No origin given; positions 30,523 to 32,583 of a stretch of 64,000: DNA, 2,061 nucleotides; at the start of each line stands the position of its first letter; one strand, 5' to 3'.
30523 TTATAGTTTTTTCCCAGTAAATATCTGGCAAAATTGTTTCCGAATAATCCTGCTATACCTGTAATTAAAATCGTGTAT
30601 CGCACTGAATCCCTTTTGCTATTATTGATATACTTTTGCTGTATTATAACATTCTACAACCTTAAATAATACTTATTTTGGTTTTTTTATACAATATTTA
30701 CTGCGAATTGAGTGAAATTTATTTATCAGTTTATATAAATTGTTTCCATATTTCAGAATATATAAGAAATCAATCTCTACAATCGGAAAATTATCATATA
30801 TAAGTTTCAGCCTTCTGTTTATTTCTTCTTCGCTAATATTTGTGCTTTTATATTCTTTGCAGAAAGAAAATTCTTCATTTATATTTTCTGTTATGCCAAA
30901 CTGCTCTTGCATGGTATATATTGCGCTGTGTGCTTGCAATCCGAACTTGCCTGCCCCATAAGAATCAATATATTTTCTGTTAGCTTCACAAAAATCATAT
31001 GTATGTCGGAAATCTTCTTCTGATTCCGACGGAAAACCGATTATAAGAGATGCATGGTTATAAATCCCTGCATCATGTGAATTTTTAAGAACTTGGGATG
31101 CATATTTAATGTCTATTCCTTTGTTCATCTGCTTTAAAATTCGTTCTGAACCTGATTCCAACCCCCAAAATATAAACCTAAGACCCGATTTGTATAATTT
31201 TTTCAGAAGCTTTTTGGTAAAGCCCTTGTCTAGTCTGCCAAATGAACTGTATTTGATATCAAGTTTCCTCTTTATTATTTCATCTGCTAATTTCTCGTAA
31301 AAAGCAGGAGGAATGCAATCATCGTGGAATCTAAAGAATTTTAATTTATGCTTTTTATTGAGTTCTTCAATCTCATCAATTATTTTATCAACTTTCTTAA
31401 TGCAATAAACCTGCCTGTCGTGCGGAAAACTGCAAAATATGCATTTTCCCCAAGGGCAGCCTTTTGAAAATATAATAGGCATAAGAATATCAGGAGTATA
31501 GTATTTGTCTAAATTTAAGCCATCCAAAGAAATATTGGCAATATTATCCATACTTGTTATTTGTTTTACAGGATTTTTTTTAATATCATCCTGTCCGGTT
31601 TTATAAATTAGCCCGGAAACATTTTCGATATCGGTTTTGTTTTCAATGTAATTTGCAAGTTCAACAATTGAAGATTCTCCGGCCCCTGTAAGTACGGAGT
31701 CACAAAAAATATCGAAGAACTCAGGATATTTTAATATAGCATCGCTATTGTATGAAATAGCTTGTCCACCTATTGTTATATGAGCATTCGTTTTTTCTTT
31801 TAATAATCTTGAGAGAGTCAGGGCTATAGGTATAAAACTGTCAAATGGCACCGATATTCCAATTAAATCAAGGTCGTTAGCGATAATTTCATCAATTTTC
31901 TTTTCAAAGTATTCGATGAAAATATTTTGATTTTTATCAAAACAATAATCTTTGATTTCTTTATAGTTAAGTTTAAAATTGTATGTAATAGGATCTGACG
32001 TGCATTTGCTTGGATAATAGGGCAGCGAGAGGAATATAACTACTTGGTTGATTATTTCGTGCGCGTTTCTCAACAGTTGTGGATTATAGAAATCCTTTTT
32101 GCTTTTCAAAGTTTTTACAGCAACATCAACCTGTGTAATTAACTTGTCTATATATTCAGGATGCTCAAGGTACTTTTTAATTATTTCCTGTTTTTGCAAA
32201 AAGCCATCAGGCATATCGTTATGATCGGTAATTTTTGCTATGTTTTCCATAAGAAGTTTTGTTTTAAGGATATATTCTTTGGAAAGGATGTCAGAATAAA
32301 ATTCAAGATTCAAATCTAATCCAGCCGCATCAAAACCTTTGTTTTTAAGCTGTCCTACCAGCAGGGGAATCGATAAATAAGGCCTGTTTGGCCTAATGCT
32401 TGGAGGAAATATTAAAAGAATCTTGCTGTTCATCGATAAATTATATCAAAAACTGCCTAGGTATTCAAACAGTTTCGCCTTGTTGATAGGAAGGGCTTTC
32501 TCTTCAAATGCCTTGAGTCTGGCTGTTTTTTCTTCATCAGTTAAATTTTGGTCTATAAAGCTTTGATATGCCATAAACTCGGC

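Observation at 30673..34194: Tandem B12-binding radical-SAM paralogues with non-canonical Cx4Cx2C motifs heading a glycan operon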

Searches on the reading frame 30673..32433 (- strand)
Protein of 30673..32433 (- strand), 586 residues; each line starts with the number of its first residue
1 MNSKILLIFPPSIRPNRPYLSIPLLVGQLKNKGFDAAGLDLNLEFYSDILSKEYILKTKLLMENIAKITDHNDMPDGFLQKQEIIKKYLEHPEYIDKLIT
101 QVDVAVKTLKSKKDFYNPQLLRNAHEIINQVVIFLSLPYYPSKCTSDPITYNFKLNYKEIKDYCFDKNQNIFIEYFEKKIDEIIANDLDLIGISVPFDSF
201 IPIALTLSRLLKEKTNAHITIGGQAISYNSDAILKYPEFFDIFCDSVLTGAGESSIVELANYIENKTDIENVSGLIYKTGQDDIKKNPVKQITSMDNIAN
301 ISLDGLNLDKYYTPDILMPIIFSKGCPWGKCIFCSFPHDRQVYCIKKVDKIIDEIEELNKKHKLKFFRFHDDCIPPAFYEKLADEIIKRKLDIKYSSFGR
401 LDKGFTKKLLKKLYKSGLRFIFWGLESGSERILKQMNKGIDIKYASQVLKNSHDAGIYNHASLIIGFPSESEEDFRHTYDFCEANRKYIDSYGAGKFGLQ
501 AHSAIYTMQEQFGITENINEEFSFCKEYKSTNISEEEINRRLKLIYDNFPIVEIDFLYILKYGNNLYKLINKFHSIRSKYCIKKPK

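Call 4: search_protein_families(library=pfam, proteins=[window:30673-32433:-], max_evalue=0.01)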
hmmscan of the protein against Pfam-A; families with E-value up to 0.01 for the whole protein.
window:30673-32433:- (586 aa): 2 families
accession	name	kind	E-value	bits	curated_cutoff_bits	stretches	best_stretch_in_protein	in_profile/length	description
PF04055.27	Radical_SAM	-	3.3e-20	73.4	29.5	1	320-482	1-166/166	Radical SAM superfamily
PF02310.24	B12-binding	-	2.7e-05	24.4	32.1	1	177-243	41-109/121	B12 binding domain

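Call 5: search_protein_families(library=ncbifam, proteins=[window:30673-32433:-], max_evalue=0.01)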
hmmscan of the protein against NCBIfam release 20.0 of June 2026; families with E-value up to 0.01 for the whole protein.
window:30673-32433:- (586 aa): 25 families
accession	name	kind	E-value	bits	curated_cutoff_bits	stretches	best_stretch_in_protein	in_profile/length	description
TIGR03975.1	rSAM_ocin_1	subfamily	2e-40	138.9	281.85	1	164-516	105-461/606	RiPP maturation radical SAM C-methyltransferase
TIGR04479.1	bcpD_PhpK_rSAM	subfamily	3.3e-35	121.4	600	1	177-517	96-439/504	PhpK family radical SAM P-methyltransferase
TIGR03471.1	HpnJ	equivalog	2.4e-29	102.6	577.6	1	184-549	65-432/472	hopanoid biosynthesis associated radical SAM protein HpnJ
TIGR02026.1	BchE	equivalog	4.7e-28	98.3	481.35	1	179-480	54-360/497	magnesium-protoporphyrin IX monomethyl ester anaerobic oxidative cyclase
TIGR04014.1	B12_SAM_MJ_0865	equivalog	2e-24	86.2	360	2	408-484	259-335/434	methyl-coenzyme M reductase glutamine C-methyltransferase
TIGR04072.2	rSAM_ladder_B12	equivalog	5.3e-24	84.6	360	1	203-480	85-344/443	lipid biosynthesis B12-binding/radical SAM protein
NF038361.1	rSAM_Sden_1168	equivalog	1.3e-20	73.4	575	1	180-484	133-450/560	Sden_1168 family B12-binding radical SAM P-methyltransferase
NF050148.1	rSAM_ApyD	equivalog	8.9e-20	70.6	750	1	175-482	62-363/645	RiPP biosynthesis radical SAM protein ApyD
TIGR04013.1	B12_SAM_MJ_1487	hypoth_equivalog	1.9e-19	69.8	251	2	421-483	269-331/382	TIGR04013 family B12-binding domain/radical SAM domain-containing protein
TIGR04367.1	HpnR_B12_rSAM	equivalog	2.2e-19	69.4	650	1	187-482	60-349/490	hopanoid C-3 methylase HpnR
NF040542.1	rSAM_RCCLKC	equivalog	2.7e-15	56.5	450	1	172-485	33-350/423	arsinothricin biosynthesis radical SAM protein ArsL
TIGR04385.1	B12_rSAM_cofa1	equivalog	2.2e-14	53.5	450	1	199-481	82-360/438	B12 lower ligand biosynthesis radical SAM protein BzaD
TIGR01125.1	TIGR01125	equivalog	4.5e-14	52.3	356.95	1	425-549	254-380/432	30S ribosomal protein S12 methylthiotransferase RimO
TIGR00089.1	TIGR00089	subfamily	4e-13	48.9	251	1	420-486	251-319/429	MiaB/RimO family radical SAM methylthiotransferase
NF045585.1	rSAM_slr0320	equivalog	1.1e-09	37.3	775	1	212-477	134-401/511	photosystem II high light acclimation radical SAM protein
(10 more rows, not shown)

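Call 7: find_homologous_proteins(query=window:30673-32433:-, max_evalue=0.00001)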
Query window:30673-32433:- (586 aa): 259 proteins with E <= 0.00001 among 8000 candidates; the best 120 are listed.
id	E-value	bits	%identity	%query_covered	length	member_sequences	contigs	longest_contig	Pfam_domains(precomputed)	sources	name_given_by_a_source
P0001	0.0e+0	1328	100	100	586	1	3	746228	PF04055.28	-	-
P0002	2.4e-152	527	49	92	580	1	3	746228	PF04055.28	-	-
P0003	3.9e-122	427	42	90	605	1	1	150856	PF04055.28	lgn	-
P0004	5.7e-120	420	41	91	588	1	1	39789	PF04055.28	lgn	-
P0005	7.3e-120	420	41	92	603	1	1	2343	PF04055.28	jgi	-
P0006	8.7e-116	406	41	90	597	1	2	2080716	PF04055.28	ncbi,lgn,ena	-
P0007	3.2e-115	404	43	90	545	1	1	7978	PF04055.28,PF02310.25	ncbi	-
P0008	3.5e-115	404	42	86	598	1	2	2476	PF04055.28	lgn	-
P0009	5.6e-115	403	39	99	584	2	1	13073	PF04055.28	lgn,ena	-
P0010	5.7e-115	403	41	91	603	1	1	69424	PF04055.28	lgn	-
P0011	1.0e-114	403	41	91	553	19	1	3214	PF04055.28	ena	-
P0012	5.6e-114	400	42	90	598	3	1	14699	PF04055.28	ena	-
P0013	5.0e-113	397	39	96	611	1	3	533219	PF04055.28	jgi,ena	-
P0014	1.8e-112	395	41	91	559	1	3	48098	PF04055.28,PF02310.25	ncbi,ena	-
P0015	7.9e-112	393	41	92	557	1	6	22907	PF04055.28,PF02310.25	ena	-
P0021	1.1e-109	386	38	98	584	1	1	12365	PF04055.28,PF02310.25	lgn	-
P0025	1.6e-108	382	41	91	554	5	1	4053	PF04055.28,PF02310.25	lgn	-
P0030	8.3e-106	373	39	93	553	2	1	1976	PF04055.28,PF02310.25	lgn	-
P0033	2.9e-104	368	36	87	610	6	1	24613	PF04055.28,PF02310.25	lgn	-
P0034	1.1e-103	366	40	84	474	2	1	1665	PF04055.28,PF02310.25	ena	-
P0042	1.4e-100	356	36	87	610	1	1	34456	PF04055.28,PF02310.25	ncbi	-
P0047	9.5e-100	353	37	86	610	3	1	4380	PF04055.28,PF02310.25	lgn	-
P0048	1.1e-99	353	37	92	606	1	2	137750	PF04055.28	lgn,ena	-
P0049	1.4e-99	353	38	90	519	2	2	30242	PF04055.28,PF02310.25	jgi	-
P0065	1.5e-96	343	36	86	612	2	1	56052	PF04055.28,PF02310.25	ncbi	-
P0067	2.1e-96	342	34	92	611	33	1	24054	PF04055.28,PF02310.25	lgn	-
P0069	4.5e-96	341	36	96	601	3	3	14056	PF04055.28,PF02310.25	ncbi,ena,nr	ncbi:MAG: hypothetical protein A2104_07525 [Candidatus Melainabacteria bacterium GWF2_32_7]|nr:MAG: 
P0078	3.8e-93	331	36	91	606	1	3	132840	PF04055.28,PF02310.25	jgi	jgi:hypothetical protein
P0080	1.7e-92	329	37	90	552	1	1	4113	PF04055.28,PF02310.25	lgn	-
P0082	1.6e-91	326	39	92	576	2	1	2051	PF04055.28,PF02310.25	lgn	-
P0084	2.3e-90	322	36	96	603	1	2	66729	PF04055.28,PF02310.25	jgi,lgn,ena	-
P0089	4.8e-89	318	35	86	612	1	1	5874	PF04055.28,PF02310.25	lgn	-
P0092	1.1e-88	317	34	97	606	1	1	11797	PF04055.28,PF02310.25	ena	-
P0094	5.3e-85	304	33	96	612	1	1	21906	PF04055.28,PF02310.25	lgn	-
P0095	7.0e-85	304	36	86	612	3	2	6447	PF04055.28,PF02310.25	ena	-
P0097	4.8e-84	301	34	90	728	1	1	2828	PF04055.28,PF05402.19,PF02310.25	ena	-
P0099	5.4e-83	298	34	88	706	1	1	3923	PF04055.28,PF05402.19,PF02310.25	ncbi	-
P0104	2.8e-78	282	32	97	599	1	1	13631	PF04055.28,PF02310.25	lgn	-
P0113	9.9e-62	228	29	88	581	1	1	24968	PF04055.28,PF02310.25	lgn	-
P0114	3.6e-61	226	32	92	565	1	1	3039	PF04055.28,PF02310.25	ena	-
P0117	1.0e-57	214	28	72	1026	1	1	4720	PF04055.28,PF19864.6,PF02310.25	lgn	-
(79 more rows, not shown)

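Call 10: search_solved_structures(query=window:30673-32433:-, max_evalue=0.001, show_alignments=2)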
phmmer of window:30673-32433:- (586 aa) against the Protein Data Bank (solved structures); distinct sequences matched with E-value up to 0.001: 3.
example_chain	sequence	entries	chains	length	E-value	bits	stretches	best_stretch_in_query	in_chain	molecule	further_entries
9ccb_A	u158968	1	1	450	4.4e-10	42.1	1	221-483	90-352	Radical SAM core domain-containing protein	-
2qgq_A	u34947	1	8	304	4.6e-07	32.2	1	322-512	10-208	Protein TM_1862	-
4jc0_A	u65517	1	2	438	7.7e-07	31.4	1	322-512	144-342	Ribosomal protein S12 methylthiotransferase RimO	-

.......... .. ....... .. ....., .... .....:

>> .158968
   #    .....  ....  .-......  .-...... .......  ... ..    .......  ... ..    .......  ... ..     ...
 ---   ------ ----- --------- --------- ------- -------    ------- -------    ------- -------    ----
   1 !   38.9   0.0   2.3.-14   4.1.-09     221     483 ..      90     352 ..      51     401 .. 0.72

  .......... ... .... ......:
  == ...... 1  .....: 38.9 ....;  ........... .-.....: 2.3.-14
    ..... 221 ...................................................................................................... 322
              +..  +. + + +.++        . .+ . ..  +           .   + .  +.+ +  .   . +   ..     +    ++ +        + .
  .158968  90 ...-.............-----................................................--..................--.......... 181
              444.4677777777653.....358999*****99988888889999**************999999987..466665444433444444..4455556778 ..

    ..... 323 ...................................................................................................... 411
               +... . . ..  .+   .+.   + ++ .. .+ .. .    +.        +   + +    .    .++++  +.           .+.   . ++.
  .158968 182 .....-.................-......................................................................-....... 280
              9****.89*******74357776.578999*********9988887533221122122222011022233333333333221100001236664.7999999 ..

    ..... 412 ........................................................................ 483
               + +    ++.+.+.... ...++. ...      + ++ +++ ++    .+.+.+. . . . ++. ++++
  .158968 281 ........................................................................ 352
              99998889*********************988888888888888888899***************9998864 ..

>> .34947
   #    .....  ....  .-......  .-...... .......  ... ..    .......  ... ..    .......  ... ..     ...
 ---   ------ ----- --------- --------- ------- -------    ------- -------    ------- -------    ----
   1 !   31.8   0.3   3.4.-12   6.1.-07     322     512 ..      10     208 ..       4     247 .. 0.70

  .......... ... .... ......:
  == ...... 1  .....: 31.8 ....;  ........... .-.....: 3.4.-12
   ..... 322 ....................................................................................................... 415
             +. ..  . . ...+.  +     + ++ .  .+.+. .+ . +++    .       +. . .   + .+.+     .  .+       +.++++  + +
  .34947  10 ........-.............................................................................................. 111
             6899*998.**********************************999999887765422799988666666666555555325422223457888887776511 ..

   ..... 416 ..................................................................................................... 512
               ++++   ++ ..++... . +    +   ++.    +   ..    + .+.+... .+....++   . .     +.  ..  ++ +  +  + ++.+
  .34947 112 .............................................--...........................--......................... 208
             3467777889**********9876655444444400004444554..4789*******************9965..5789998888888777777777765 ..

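Call 17: search_solved_structures(query=A1, max_evalue=0.01)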
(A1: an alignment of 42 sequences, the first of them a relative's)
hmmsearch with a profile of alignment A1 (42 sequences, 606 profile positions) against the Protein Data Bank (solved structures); distinct sequences matched with E-value up to 0.01: 7.
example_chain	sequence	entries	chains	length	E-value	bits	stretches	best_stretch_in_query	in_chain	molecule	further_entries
5ul2_A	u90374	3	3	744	4.5e-26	94.7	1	191-516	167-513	OxsB protein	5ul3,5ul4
9ccb_A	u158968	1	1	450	3e-19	72.2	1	258-496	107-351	Radical SAM core domain-containing protein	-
9n1b_A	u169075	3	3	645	3.2e-10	42.4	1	227-553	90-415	Radical SAM protein | Radical SAM enzyme CysS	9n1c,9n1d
6fd2_B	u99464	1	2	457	7.8e-10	41.1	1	331-498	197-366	Putative apramycin biosynthetic oxidoreductase 4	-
2qgq_A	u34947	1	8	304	1.2e-06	30.5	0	442-498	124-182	Protein TM_1862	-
6wte_A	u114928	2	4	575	1.5e-06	30.3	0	419-498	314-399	B12-binding domain-containing protein | Tryptophan-C2-methyltransferase containing B12-binding domain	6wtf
4jc0_A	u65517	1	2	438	3e-06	29.3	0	442-498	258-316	Ribosomal protein S12 methylthiotransferase RimO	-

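Call 18: find_related_loci(query=A1, collection=genome_contigs, flank=10000)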
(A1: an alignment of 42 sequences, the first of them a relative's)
Query A1 (586 aa) in genome_contigs; peptide patterns used: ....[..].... (x = any residue, [..] = any of these).
600 stretches matched a pattern (row limit reached: there are more); 587 encode a relative of the query (tblastn E <= 1e-3); the best 80 are kept; 79 distinct loci.
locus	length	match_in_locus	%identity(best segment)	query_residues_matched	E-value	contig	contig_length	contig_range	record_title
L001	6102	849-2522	40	4-544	1e-124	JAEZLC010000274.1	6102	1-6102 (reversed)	MAG: Cyanobacteria bacterium OH_CDB_58 k127_2565847, whole genome shotgun sequence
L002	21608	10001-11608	41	4-528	4e-120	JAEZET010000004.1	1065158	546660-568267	MAG: Cyanobacteria bacterium OH_CBrB_359 k127_676826, whole genome shotgun sequence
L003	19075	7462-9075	40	4-530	1e-113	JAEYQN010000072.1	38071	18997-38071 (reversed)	MAG: Cyanobacteria bacterium OH_CBB_238 k127_307311, whole genome shotgun sequence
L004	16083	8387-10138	39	4-563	5e-115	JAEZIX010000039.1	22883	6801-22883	MAG: Cyanobacteria bacterium OH_CDB_20 k127_895665, whole genome shotgun sequence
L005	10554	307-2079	38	2-563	1e-112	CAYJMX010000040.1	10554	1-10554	MAG TPA_asm: uncultured Gammaproteobacteria bacterium isolate ERP123703_co3_322 genome assembly, contig: NODE_7692_lengt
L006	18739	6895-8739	33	4-563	3e-105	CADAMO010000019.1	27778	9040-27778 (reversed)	MAG: Ruminococcaceae bacterium isolate RUG13427 genome assembly, contig: RUG13427_asm_19, whole genome shotgun sequence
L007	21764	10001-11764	37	4-562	2e-105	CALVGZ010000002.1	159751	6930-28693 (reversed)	MAG: Candidatus Gastranaerophilales bacterium isolate BRZ_CV__bin70 genome assembly, contig: BRZ_CV__NODE_126_length_159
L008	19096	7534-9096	37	4-505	3e-106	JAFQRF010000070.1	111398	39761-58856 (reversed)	MAG: Clostridia bacterium isolate RGIG2077 Goat_Colon-2__c632203, whole genome shotgun sequence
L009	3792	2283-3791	41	4-490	5e-105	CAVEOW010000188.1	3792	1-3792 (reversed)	bacterium isolate G02616-L1_cleanbin_000029 genome assembly, contig: Spades_G02616-L1_contig_8543, whole genome shotgun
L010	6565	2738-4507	35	4-563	1e-103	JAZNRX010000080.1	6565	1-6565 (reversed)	MAG: Acutalibacteraceae bacterium isolate T1900044812_TS20190278.MAGScoT_cleanbin_000022 SGB_2794_k141_1639571, whole ge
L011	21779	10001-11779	34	4-568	3e-102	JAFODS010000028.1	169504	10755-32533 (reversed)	MAG: Clostridia bacterium isolate RGIG374 Dairy_cattle_Colon-4__c214293, whole genome shotgun sequence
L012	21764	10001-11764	38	5-563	3e-101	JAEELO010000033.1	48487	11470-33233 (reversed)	MAG: Candidatus Gastranaerophilales bacterium isolate Tb.RUG.218 k141_2107616_flag=0_multi=44.7226_len=48487, whole geno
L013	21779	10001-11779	34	4-568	2e-100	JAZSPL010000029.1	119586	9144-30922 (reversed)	MAG: Acutalibacteraceae bacterium isolate T1900044546_TS20190012.MAGScoT_cleanbin_000012 SGB_142_k141_1250102, whole gen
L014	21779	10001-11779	34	4-568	7e-100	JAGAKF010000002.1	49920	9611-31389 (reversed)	MAG: Clostridia bacterium isolate RGIG8518 Water_deer_Cecum-2__c8848, whole genome shotgun sequence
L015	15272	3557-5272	36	4-562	2e-99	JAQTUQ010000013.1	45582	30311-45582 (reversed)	MAG: Dehalococcoidales bacterium isolate STB_68 NODE_1652_length_45582_cov_4.194302_Sandtown_B, whole genome shotgun seq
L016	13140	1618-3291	37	4-544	2e-98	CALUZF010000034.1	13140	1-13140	MAG: Candidatus Gastranaerophilales bacterium isolate BRZ_SF__bin21 genome assembly, contig: BRZ_SF__NODE_6768_length_13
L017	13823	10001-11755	35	5-573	8e-93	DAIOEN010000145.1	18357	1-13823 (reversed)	MAG TPA_asm: Vulcanimicrobiota bacterium isolate CTOTU7676 NODE_4947_length_18357_cov_22.752377, whole genome shotgun se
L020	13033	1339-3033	33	4-562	2e-81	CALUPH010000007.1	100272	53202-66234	MAG: Candidatus Gastranaerophilales bacterium isolate BRZ_CB__bin30 genome assembly, contig: BRZ_CB__NODE_260_length_100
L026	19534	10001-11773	37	4-565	4e-102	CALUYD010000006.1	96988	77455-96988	MAG: Candidatus Gastranaerophilales bacterium isolate BRZ_AG__bin62 genome assembly, contig: BRZ_AG__NODE_450_length_969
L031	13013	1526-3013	28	2-494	1e-70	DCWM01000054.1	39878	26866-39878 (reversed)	MAG TPA_asm: Dehalococcoidia bacterium UBA2162 UBA2162_contig_5272, whole genome shotgun sequence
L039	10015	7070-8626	28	4-516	9e-67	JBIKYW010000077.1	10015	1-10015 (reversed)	MAG: Planctomycetota bacterium isolate ME2015-10-18_3300034355_group6_bin140 Rohwer_bin1769_scaffold_3628_c1, whole geno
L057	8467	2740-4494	27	4-566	4e-53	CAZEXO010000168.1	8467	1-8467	MAG TPA_asm: uncultured Melioribacteraceae bacterium isolate SRP192927_co6_88 genome assembly, contig: NODE_22218_length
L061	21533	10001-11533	29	1-518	3e-50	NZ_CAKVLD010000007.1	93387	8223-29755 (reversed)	MAG: uncultured Clostridium sp. isolate REFINED_METABAT215_TOP10_CONTIGS_1500_ASSEMBLY_K77_MERGED__Nepal_MoBio_Fiber-Had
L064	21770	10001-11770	38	2-570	1e-100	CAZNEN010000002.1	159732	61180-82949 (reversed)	MAG TPA_asm: uncultured Muribaculaceae bacterium isolate SRP141132_co3_343 genome assembly, contig: NODE_11_length_15973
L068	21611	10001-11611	26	4-514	1e-45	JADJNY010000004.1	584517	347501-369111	MAG: Planctomycetota bacterium isolate Fred_18-Q3-R57-64_BAT3C.229 tig00005778-10-5834690, whole genome shotgun sequence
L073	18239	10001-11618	33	4-529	1e-49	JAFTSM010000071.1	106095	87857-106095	MAG: Candidatus Gastranaerophilales bacterium isolate RGIG4109 Roe_deer_Cecum.Co__c2231157, whole genome shotgun sequenc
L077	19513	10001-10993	29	176-514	9e-41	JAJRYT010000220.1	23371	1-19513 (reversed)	MAG: Chloroflexota bacterium isolate Dive96_bin3.68 k141_4205115, whole genome shotgun sequence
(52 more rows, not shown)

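Call 25: search_protein_families(library=pfam, proteins=[L008:11313-12059:+, L003:9289-10194:+, L003:10510-11805:+, L012:8338-9747:-, L016:3426-3809:+, L020:3975-5138:-, L020:9099-10121:-, L020:8383-9096:-, L001:2664-3011:+, L017:9404-9763:+], max_evalue=0.01)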
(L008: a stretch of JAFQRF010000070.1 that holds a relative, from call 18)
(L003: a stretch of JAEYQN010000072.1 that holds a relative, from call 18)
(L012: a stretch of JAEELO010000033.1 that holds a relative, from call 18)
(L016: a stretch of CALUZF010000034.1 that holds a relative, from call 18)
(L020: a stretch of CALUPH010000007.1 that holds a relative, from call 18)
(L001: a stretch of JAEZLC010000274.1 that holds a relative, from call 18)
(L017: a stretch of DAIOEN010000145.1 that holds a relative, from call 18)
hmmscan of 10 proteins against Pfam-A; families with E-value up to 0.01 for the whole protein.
L008:11313-12059:+ (248 aa): 1 family
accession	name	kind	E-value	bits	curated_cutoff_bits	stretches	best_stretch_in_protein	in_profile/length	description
PF00535.33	Glycos_transf_2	-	8.3e-05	23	23.3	1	19-174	12-159/168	Glycosyl transferase family 2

L003:9289-10194:+ (301 aa): 1 family
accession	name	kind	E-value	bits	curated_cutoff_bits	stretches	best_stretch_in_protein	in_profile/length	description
PF14305.11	ATPgrasp_TupA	-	1.5e-33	116.8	25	1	48-300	1-241/241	TupA-like ATPgrasp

L003:10510-11805:+ (431 aa): 9 families
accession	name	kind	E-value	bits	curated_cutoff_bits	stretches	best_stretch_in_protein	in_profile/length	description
PF01071.24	GARS_A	-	3.8e-40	138.2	27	1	116-299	3-190/194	Phosphoribosylglycinamide synthetase, ATP-grasp (A) domain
PF02222.28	ATP-grasp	-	2.7e-09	37.4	27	1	123-201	3-77/179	ATP-grasp domain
PF02843.22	GARS_C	-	4.3e-08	33.8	34.8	1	338-431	1-91/92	Phosphoribosylglycinamide synthetase, C domain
PF13535.11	ATP-grasp_4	-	5e-08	33.2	27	1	150-270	2-127/160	ATP-grasp domain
PF07478.18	Dala_Dala_lig_C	-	5.5e-07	29.7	24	1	128-318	7-199/204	D-ala D-ala ligase C-terminus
PF02844.21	GARS_N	-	1.7e-06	29.1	29.5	1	12-113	2-100/100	Phosphoribosylglycinamide synthetase, N domain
PF02786.22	CPSase_L_D2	-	3.1e-06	27.3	19.8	1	132-203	20-95/211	Carbamoyl-phosphate synthase L chain, ATP binding domain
PF08443.16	RimK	-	7.6e-05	22.8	21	1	124-201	12-83/188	RimK-like ATP-grasp domain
PF02655.19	ATP-grasp_3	-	0.0043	17.6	23.2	1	142-298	23-157/160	ATP-grasp domain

L012:8338-9747:- (469 aa): 0 families

L016:3426-3809:+ (127 aa): 0 families

L020:3975-5138:- (387 aa): 2 families
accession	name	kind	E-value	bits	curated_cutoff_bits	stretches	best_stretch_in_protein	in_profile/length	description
PF01501.26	Glyco_transf_8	-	2.3e-37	129.4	24.3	1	40-279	1-251/253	Glycosyl transferase family 8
PF18404.7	Glyco_transf_24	-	1.9e-06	27.9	25.7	1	46-245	9-206/268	Glucosyltransferase 24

L020:9099-10121:- (340 aa): 2 families
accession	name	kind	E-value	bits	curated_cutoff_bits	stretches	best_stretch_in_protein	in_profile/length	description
PF04055.27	Radical_SAM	-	5.2e-18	66.2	29.5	1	5-146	2-148/166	Radical SAM superfamily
PF13353.11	Fer4_12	-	3.1e-07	31.2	22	1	8-79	13-79/137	4Fe-4S single cluster domain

L020:8383-9096:- (237 aa): 1 family
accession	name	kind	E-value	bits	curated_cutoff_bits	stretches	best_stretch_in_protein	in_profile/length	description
PF01136.24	Peptidase_U32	-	0.0013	18.5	22.4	1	103-188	7-87/233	Peptidase family U32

L001:2664-3011:+ (115 aa): 0 families

L017:9404-9763:+ (119 aa): 1 family
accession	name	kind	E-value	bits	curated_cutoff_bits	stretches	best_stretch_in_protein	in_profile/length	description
PF22128.2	Alp7A_like_C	-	0.0059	16.8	22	1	46-104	34-99/156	Alp7A C-terminal domain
